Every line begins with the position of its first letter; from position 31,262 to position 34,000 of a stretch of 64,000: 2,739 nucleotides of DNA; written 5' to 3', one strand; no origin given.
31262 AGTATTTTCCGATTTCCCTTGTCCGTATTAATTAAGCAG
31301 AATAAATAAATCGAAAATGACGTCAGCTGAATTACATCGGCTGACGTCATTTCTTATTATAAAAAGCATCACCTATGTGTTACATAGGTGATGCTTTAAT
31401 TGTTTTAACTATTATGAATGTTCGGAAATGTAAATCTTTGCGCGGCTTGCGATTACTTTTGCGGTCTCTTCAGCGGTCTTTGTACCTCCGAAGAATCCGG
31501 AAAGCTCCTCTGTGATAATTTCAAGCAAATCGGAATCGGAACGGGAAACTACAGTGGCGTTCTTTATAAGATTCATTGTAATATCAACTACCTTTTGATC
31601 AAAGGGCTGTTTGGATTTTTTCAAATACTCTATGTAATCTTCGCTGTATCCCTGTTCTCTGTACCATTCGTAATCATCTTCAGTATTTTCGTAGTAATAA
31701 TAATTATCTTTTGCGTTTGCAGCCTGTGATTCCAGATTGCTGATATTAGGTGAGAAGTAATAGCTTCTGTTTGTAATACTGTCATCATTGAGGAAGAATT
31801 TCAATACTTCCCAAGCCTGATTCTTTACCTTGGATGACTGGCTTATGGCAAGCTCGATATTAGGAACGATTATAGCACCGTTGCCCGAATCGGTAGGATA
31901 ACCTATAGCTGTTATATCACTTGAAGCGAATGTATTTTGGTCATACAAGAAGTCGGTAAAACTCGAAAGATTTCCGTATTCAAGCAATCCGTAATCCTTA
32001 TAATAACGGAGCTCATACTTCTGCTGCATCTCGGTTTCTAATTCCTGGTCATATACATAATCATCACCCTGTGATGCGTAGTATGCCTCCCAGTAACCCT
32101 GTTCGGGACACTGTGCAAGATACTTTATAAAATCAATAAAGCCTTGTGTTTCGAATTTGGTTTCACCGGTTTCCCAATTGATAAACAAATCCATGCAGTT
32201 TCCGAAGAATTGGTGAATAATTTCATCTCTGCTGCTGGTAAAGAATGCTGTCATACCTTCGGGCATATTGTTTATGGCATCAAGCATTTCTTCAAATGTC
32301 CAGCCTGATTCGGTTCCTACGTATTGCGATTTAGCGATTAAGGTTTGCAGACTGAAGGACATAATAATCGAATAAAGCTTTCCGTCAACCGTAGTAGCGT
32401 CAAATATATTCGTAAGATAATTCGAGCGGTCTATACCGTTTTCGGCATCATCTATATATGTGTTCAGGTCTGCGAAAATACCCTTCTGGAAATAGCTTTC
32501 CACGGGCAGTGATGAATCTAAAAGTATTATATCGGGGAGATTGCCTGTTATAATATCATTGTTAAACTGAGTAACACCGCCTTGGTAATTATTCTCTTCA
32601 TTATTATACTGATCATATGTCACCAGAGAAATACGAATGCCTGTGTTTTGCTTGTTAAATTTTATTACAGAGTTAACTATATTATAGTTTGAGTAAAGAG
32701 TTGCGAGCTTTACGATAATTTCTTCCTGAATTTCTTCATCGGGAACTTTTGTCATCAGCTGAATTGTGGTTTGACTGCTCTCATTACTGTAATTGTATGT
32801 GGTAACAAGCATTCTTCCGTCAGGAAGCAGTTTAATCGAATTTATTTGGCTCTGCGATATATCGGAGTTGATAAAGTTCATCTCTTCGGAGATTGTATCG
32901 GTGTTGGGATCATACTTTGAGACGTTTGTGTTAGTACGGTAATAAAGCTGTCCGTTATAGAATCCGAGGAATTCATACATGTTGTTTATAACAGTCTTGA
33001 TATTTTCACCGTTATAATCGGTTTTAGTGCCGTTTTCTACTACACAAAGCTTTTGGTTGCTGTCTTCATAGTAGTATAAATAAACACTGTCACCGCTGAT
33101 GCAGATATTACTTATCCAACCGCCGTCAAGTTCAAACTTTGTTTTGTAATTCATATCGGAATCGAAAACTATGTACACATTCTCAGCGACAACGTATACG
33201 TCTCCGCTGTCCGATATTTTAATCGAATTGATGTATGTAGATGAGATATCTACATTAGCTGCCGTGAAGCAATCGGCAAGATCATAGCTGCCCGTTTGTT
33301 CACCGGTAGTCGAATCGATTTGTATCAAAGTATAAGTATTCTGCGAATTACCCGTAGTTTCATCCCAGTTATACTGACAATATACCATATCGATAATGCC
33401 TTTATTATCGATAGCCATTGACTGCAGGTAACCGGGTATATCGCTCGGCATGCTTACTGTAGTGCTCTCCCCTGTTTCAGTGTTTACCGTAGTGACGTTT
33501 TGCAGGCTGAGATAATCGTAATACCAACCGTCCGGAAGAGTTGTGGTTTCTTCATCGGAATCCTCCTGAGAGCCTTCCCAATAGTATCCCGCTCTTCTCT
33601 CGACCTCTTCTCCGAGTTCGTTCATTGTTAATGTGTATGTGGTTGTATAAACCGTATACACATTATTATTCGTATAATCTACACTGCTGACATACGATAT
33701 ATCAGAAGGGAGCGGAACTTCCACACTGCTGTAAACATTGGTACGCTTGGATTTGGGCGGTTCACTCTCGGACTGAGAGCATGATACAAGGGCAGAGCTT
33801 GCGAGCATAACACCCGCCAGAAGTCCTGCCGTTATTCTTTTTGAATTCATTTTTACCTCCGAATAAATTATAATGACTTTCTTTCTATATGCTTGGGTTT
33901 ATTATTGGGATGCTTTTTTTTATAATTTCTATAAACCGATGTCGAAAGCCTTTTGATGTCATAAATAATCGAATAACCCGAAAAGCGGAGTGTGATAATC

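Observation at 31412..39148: Five-gene operon fusing a MalFG-type ABC importer with efflux-type accessory proteins and no ATPase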

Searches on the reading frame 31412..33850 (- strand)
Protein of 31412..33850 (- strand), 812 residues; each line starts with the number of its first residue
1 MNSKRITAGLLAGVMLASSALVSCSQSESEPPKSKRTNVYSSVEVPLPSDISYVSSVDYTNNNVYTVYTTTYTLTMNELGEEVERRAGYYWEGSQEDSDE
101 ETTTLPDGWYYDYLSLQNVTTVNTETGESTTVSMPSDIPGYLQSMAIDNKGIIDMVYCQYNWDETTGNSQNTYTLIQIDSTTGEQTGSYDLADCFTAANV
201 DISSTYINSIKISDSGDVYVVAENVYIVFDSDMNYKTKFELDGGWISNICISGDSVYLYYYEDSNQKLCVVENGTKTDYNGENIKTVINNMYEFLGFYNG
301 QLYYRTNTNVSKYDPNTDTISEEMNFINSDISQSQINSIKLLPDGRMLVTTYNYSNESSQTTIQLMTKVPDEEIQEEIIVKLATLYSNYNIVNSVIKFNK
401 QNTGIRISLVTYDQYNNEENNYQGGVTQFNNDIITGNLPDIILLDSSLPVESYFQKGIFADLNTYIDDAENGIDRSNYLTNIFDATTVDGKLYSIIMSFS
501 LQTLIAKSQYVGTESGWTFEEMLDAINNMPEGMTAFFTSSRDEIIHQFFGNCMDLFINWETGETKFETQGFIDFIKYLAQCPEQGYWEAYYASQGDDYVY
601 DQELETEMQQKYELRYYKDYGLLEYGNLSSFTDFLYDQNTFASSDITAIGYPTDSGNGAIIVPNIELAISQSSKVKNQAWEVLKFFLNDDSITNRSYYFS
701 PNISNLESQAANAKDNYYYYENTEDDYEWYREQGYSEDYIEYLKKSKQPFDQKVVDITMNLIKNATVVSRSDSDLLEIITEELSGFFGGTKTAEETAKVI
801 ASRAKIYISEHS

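Call 3: search_protein_families(library=pfam, proteins=[window:31412-33850:-], max_evalue=1)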
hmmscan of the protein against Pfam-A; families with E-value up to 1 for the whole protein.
window:31412-33850:- (812 aa): 0 families

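Call 4: search_protein_families(library=ncbifam, proteins=[window:31412-33850:-], max_evalue=1)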
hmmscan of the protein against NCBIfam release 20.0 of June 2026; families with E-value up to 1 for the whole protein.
window:31412-33850:- (812 aa): 0 families

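Call 8: search_solved_structures(query=window:31412-33850:-, max_evalue=10, show_alignments=2)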
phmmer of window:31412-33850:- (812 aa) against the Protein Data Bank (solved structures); distinct sequences matched with E-value up to 10: 1.
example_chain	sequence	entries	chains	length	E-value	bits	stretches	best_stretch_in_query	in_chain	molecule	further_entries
3eoz_A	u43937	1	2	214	0.36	12.2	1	258-322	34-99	putative Phosphoglycerate mutase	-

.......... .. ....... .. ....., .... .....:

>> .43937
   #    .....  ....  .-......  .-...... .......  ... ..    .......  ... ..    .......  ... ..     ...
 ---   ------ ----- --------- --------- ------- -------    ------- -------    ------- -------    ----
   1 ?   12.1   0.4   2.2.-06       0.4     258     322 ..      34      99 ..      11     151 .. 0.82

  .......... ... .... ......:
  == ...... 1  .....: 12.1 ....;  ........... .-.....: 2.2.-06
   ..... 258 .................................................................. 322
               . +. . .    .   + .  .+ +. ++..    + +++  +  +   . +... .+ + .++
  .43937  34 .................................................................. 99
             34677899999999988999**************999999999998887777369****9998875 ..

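Call 15: find_homologous_proteins(query=window:31412-33850:-)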
Query window:31412-33850:- (812 aa): 116 proteins with E <= 0.001 among 8000 candidates.
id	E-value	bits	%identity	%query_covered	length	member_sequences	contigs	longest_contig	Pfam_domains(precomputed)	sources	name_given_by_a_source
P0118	0.0e+0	1809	100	100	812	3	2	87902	-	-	-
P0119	0.0e+0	1760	97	100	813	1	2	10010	PF13416.12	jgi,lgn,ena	jgi:ABC-type glycerol-3-phosphate transport system substrate-binding protein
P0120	0.0e+0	1757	97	100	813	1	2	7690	PF13416.12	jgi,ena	jgi:ABC-type glycerol-3-phosphate transport system substrate-binding protein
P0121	0.0e+0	1482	79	100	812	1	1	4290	-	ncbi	-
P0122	0.0e+0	1481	80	100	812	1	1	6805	-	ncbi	-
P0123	0.0e+0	1480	80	100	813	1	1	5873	-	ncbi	-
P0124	0.0e+0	1256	64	100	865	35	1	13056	-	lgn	-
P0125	0.0e+0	1255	69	87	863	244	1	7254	-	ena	-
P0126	0.0e+0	1247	69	87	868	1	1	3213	-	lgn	-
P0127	0.0e+0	1228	62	100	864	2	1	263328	-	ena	-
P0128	0.0e+0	1094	58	100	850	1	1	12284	-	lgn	-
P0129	0.0e+0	1042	55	100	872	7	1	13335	-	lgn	-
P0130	3.0e-295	1000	72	74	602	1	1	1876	PF13416.12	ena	-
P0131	5.2e-294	996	54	100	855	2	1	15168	-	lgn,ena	-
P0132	2.4e-276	937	49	100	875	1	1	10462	-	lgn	-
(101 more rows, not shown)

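Call 22: search_protein_families(library=pfam, alignment_id=A2, max_evalue=0.01)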
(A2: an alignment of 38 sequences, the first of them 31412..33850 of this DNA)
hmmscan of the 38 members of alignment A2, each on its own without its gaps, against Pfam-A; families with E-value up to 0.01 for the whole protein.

A. member 1, window:31412-33850:- (812 aa): 0 families

B. families by the number of members that match (of 38 scanned): 6 families
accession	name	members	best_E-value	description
PF01547.30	SBP_bac_1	22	3.7e-13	Bacterial extracellular solute-binding protein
PF08450.18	SGL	8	1.9e-05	SMP-30/Gluconolactonase/LRE-like region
PF13416.11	SBP_bac_8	7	6.1e-20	Bacterial extracellular solute-binding protein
PF00397.32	WW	4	0.00085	WW domain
PF25736.1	Herpes_gQ2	2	0.0067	Human herpesvirus-6 glycoprotein Q2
PF14517.12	Tachylectin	1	0.0012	Tachylectin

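Call 25: predict_structure(alignment_id=A2)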
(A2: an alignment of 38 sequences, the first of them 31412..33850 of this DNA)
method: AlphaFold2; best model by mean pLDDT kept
length: 812 residues; sequences in the alignment: 38
mean_pLDDT: 87.5   pTM: 0.80
mean pLDDT of the five models: 87.5, 86.4, 85.5, 85.5, 84.7
residues with pLDDT >= 90: 490; 70-90: 272; 50-70: 13; < 50: 37
segments of 3 or more residues with pLDDT < 50: 1-28, 94-102
pLDDT, mean of each block of 10 residues (from residue 1): 38 35 40 91 87 84 89 90 85 51 73 89 91 83 88 90 82 91 90 91 86 92 94 94 91 91 90 92 90 92 93 95 93 88 92 69 93 91 87 90 87 83 87 89 86 87 93 93 89 94 96 92 93 94 92 85 89 94 93 85 91 96 95 94 95 92 94 94 91 80 93 87 91 94 92 95 92 87 93 96 88 67
secondary structure, 60 per line:
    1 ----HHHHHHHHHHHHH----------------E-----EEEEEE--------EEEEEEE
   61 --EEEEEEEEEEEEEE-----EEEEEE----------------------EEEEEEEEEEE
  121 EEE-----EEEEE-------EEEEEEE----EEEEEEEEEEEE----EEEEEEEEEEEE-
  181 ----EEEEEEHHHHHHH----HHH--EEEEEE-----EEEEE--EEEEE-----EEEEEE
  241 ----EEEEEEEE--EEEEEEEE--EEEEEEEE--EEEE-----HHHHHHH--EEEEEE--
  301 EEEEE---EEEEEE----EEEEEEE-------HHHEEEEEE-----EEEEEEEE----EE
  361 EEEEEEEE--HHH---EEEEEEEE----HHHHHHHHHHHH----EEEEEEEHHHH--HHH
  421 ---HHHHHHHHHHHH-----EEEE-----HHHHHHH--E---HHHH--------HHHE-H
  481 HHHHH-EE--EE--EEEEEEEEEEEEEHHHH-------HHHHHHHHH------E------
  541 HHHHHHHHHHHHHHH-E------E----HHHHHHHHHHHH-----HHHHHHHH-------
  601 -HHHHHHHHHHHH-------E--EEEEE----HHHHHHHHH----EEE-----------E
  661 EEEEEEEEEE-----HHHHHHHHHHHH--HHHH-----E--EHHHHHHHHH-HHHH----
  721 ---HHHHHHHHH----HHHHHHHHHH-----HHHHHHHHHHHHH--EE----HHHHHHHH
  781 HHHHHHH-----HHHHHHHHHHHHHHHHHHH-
elements in order (helices of 4 or more, strands of 3 or more residues): H5-17 E40-45 E54-60 E63-76 E82-87 E110-123 E129-133 E141-147 E152-163 E168-179 E185-190 H191-197 E207-212 E218-222 E225-229 E235-240 E245-252 E255-262 E265-272 E275-278 H284-290 E293-298 E301-305 E309-314 E319-325 E336-341 E347-354 E359-368 E377-384 H389-400 E405-411 H412-415 H424-435 E441-444 H450-456 H463-466 H480-485 E495-507 H508-511 H519-527 H541-555 H569-580 H586-593 H602-613 E624-628 H633-641 E646-648 E660-670 H676-687 H690-693 H703-711 H713-716 H724-732 H737-746 H752-764 H773-787 H793-811

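Call 28: fold_search(model_id=the predicted structure, library=pdb)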
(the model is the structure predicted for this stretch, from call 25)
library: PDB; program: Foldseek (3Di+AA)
matches with E <= 10: 1421; with E <= 0.001: 996
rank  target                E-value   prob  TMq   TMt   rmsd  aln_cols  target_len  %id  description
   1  7x0o_A                1.9e-15  1.00  0.39  0.69   5.4       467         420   15  Crystal structure of sugar binding protein CbpC from Clostridium thermocellum (released 2022-09-14)
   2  5ci5_B                5.5e-13  1.00  0.28  0.50  12.3       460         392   15  Crystal Structure of an ABC transporter Solute Binding Protein from Thermotoga Lettingae TMO (Tlet_1705, TARGET EFI-51 (released 2015-07-22)
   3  7bvt_A                6.1e-13  1.00  0.30  0.54  10.5       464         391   14  Crystal structure of cyclic alpha-maltosyl-1,6-maltose binding protein from Arthrobacter globiformis (released 2020-12-02)
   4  5f7v_A                1.6e-12  1.00  0.27  0.48  12.0       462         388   16  ABC substrate-binding protein Lmo0181 from Listeria monocytogenes in complex with cycloalternan (released 2016-09-07)
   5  4ovj                  2.0e-12  1.00  0.31  0.55   9.3       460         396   13  Extracellular solute-binding protein family 1 from Alicyclobacillus acidocaldarius subsp. acidocaldarius DSM 446 (released 2013-11-06)
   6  4g68_A                4.6e-12  1.00  0.29  0.51   9.3       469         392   16  Biochemical and structural insights into xylan utilization by the thermophilic bacteriumcaldanaerobius polysaccharolyt (released 2012-08-22)
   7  7qhv_AAA              6.9e-12  1.00  0.29  0.52  10.3       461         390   13  Crystal structure of the sulfoquinovosyl binding protein SmoF complexed with sulfoquinovosyl diacylglycerol (released 2022-04-13)
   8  4qsd_A                6.9e-12  1.00  0.27  0.51  11.9       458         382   15  Crystal structure of atu4361 sugar transporter from Agrobacterium Fabrum C58, target efi-510558, with bound sucrose (released 2014-08-06)
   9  5ci5_A                7.3e-12  1.00  0.28  0.50  12.8       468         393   14  Crystal Structure of an ABC transporter Solute Binding Protein from Thermotoga Lettingae TMO (Tlet_1705, TARGET EFI-51 (released 2015-07-22)
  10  2uvg                  9.4e-12  1.00  0.33  0.59   9.0       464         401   14  Structure of a periplasmic oligogalacturonide binding protein from Yersinia enterocolitica (released 2007-05-22)
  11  4r6k                  1.1e-11  1.00  0.32  0.58   8.4       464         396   13  Crystal structure of ABC transporter substrate-binding protein YesO from Bacillus subtilis, TARGET EFI-510761, an open c (released 2014-09-10)
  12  3uor_A                1.3e-11  1.00  0.32  0.58   8.1       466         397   11  The structure of the sugar-binding protein MalE from the phytopathogen Xanthomonas citri (released 2011-12-14)
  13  1eu8_A                1.6e-11  1.00  0.28  0.49  11.3       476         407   12  STRUCTURE OF TREHALOSE MALTOSE BINDING PROTEIN FROM THERMOCOCCUS LITORALIS (released 2001-03-14)
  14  7ofy_B                1.6e-11  1.00  0.27  0.50  10.5       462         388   12  Crystal structure of SQ binding protein from Agrobacterium tumefaciens in complex with sulfoquinovosyl glycerol (SQGro (released 2022-01-19)
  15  6dtq_A                1.7e-11  1.00  0.29  0.52   9.1       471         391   12  Maltose bound T. maritima MalE3 (released 2018-09-19)
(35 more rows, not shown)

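Call 66: search_solved_structures(query=A2, max_evalue=0.01)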
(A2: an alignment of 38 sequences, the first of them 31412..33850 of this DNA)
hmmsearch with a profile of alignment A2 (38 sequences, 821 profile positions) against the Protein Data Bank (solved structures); distinct sequences matched with E-value up to 0.01: 9.
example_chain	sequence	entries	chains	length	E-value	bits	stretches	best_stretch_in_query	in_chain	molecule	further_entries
7x0o_A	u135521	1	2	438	9.9e-30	106.6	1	438-819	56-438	CbpC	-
5f7v_A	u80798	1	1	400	1e-11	47.1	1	400-544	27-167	Lmo0181 protein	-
5z6b_A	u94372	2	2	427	8.3e-09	37.4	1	432-546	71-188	Putative ABC transporter substrate-binding protein YesO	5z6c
4r6k_A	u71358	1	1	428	1.1e-08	37.1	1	432-546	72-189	SOLUTE-BINDING PROTEIN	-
6lce_A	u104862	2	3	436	3.4e-05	25.5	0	663-720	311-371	ABC transporter substrate binding component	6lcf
7x0i_A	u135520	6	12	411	0.00044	21.8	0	564-782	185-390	CbpB | CpbB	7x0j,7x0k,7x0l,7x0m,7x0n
3uor_A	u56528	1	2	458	0.0015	20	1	464-695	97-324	ABC transporter sugar binding protein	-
4qrz_A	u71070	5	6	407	0.0059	18.1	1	445-503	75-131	ABC-TYPE SUGAR TRANSPORTER | ABC transporter, substrate binding protein (Sugar)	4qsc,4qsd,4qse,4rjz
1y4t_A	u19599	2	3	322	0.0082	17.6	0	630-713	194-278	putative iron-uptake ABC transport system periplasmic iron-binding protein | Putative iron-uptake ABC transport system,periplasmic iron-binding protein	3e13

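Call 75: search_solved_structures(query=A2, max_evalue=1e-20, show_alignments=1)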
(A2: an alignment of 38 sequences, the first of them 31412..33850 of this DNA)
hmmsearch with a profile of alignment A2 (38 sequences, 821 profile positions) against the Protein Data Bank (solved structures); distinct sequences matched with E-value up to 1e-20: 1.
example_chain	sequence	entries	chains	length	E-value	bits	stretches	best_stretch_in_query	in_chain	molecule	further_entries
7x0o_A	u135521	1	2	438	9.9e-30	106.6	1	438-819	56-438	CbpC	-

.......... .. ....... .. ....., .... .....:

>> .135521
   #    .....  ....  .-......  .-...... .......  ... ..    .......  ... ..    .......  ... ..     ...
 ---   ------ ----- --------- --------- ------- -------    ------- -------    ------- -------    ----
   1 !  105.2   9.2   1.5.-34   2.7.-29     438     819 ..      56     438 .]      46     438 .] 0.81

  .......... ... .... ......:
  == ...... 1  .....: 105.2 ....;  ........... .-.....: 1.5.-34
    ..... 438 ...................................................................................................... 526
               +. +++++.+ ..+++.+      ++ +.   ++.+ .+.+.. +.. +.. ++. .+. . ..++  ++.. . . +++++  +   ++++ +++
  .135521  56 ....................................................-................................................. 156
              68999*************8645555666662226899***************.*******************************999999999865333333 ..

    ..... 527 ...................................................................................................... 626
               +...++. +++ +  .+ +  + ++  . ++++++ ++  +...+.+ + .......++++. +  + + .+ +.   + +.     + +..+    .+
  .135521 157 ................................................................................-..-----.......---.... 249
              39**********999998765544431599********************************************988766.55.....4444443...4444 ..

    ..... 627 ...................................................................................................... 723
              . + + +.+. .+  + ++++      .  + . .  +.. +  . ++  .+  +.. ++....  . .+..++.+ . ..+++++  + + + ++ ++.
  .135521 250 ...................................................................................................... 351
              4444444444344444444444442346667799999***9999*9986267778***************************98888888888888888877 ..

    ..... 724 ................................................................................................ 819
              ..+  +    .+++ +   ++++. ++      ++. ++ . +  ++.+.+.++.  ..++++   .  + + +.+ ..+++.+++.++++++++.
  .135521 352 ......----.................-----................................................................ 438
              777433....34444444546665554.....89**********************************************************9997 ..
